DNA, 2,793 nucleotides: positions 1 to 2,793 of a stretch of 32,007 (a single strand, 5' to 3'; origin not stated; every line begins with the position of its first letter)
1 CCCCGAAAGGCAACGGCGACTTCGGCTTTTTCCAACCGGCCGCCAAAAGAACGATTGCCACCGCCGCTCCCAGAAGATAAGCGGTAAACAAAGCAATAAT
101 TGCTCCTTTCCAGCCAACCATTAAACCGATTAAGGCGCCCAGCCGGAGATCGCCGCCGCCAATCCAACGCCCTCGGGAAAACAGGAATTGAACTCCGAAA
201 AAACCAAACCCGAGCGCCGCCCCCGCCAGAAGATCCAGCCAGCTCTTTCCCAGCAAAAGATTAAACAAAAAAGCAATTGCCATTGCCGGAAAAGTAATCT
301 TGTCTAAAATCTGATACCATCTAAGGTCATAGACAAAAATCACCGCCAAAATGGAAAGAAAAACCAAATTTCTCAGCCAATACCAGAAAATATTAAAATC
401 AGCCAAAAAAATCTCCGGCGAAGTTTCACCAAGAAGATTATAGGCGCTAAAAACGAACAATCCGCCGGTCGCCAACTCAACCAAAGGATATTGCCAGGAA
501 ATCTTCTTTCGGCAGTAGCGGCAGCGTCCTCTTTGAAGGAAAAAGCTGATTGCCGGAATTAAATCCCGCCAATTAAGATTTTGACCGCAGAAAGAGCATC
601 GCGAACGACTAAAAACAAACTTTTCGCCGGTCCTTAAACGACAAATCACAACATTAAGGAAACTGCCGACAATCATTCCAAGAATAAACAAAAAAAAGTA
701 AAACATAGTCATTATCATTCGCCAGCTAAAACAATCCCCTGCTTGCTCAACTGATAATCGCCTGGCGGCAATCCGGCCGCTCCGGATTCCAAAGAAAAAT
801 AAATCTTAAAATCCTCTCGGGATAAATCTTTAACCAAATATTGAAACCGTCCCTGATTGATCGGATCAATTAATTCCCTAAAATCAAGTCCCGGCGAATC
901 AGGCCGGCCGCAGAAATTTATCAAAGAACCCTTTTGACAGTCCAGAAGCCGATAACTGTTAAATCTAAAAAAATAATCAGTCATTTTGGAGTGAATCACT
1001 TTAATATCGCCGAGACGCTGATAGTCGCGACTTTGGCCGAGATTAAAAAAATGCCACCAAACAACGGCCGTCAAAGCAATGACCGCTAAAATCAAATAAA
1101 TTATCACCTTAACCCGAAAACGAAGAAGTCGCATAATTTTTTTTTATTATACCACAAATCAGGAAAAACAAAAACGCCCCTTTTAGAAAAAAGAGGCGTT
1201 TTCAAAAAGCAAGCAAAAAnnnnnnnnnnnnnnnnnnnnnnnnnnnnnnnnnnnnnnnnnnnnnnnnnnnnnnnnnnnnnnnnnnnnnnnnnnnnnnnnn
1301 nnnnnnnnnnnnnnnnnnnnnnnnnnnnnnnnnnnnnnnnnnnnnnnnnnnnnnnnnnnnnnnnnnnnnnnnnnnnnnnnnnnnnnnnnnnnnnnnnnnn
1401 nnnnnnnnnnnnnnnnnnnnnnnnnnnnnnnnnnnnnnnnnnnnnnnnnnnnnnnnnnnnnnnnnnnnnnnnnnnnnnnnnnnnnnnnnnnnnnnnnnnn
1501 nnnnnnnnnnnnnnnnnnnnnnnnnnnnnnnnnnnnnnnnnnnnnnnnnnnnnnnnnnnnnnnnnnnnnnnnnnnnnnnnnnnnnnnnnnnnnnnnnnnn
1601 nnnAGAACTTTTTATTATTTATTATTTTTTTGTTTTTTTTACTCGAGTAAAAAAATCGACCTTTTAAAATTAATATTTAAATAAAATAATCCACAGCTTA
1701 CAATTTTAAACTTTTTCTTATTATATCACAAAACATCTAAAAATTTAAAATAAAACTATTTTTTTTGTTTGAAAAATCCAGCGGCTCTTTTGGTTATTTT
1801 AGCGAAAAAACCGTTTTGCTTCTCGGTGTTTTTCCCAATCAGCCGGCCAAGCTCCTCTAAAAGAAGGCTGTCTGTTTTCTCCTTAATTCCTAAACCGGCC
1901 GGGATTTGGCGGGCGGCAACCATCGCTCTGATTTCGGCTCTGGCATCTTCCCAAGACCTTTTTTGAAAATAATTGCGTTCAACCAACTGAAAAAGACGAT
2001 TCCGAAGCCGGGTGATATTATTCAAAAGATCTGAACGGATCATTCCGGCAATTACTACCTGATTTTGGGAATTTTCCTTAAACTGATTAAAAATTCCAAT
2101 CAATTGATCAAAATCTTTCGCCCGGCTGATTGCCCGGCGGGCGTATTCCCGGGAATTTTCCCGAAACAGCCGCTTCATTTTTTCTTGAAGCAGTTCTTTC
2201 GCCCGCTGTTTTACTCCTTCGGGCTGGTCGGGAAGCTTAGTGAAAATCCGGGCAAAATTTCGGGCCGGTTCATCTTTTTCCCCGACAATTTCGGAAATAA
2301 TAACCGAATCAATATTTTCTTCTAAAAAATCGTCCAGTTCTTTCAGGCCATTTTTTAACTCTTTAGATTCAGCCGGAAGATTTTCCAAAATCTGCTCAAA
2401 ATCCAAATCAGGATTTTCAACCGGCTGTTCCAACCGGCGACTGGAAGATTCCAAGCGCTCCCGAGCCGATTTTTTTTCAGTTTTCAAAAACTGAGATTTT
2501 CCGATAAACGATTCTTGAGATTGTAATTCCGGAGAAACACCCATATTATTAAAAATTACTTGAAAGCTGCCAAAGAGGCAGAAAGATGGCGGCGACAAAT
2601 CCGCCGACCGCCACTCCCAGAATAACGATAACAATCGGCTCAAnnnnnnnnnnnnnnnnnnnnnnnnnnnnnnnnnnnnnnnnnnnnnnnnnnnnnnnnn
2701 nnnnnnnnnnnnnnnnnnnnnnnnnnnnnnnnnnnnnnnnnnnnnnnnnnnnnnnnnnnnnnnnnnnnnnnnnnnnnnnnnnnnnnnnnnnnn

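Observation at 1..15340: Secretin-less type IV pilus block headed by two very large secreted proteins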

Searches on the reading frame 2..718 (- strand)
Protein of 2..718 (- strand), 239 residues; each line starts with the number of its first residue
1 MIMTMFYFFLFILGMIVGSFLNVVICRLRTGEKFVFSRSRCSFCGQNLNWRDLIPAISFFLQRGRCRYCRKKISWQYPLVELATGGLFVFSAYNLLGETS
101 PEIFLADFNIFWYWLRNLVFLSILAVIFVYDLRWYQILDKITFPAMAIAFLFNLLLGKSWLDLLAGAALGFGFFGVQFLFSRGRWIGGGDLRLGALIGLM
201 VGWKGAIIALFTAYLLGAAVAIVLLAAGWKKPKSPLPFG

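Call 7: search_protein_families(library=pfam, proteins=[window:2-718:-], max_evalue=0.01)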
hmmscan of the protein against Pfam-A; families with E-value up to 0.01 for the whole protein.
window:2-718:- (239 aa): 3 families
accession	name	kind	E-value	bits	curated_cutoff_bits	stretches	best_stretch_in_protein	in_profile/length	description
PF06750.18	A24_N_bact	-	2.6e-32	111.2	23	1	12-94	1-83/84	Bacterial Peptidase A24 N-terminal domain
PF01478.23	Peptidase_A24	-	4.4e-14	53.2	26.5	1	118-222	1-104/104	Type IV leader peptidase family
PF21202.3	SLX1_C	-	0.0064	17.2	27.2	0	34-54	45-65/65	Structure-specific endonuclease subunit SLX1, C-terminal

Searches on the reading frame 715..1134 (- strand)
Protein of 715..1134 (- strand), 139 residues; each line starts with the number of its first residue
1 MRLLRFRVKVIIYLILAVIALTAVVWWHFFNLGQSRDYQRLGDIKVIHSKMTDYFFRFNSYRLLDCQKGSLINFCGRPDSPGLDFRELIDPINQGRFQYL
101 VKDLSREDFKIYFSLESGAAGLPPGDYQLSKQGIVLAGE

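Call 7: search_protein_families(library=pfam, proteins=[window:715-1134:-], max_evalue=0.01)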
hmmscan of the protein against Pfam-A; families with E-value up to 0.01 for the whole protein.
window:715-1134:- (139 aa): 0 families

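Call 40: search_protein_families(library=ncbifam, proteins=[window:715-1134:-], max_evalue=0.1)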
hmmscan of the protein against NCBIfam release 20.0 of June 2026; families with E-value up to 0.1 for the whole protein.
window:715-1134:- (139 aa): 1 family
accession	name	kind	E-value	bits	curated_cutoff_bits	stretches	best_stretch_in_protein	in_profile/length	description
NF045712.1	sulf_resp_HmcD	equivalog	0.048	13.6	34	1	9-29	12-32/38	sulfate respiration complex protein HmcD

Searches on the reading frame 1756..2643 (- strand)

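Call 6: search_protein_families(library=pfam, proteins=[window:1756-2643:-], max_evalue=0.01)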
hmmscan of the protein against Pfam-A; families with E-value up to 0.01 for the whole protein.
window:1756-2643:- (295 aa): 0 families

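Call 40: search_protein_families(library=ncbifam, proteins=[window:1756-2544:-], max_evalue=0.1)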
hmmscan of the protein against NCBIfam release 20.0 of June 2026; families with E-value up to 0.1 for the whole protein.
window:1756-2544:- (262 aa): 2 families
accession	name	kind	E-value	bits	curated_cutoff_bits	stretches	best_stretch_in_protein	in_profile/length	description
NF040851.1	tran_reg_TrmB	equivalog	0.011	14.9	600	1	117-178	89-148/338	HTH-type sugar-sensing transcriptional regulator TrmB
NF053653.1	InDiPhoBT2121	equivalog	0.09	12.3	245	0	112-183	57-126/216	inorganic diphosphatase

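Call 44: search_protein_families(library=phrogs, proteins=[window:1756-2544:-], max_evalue=0.01)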
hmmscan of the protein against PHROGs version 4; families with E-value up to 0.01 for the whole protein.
window:1756-2544:- (262 aa): 0 families
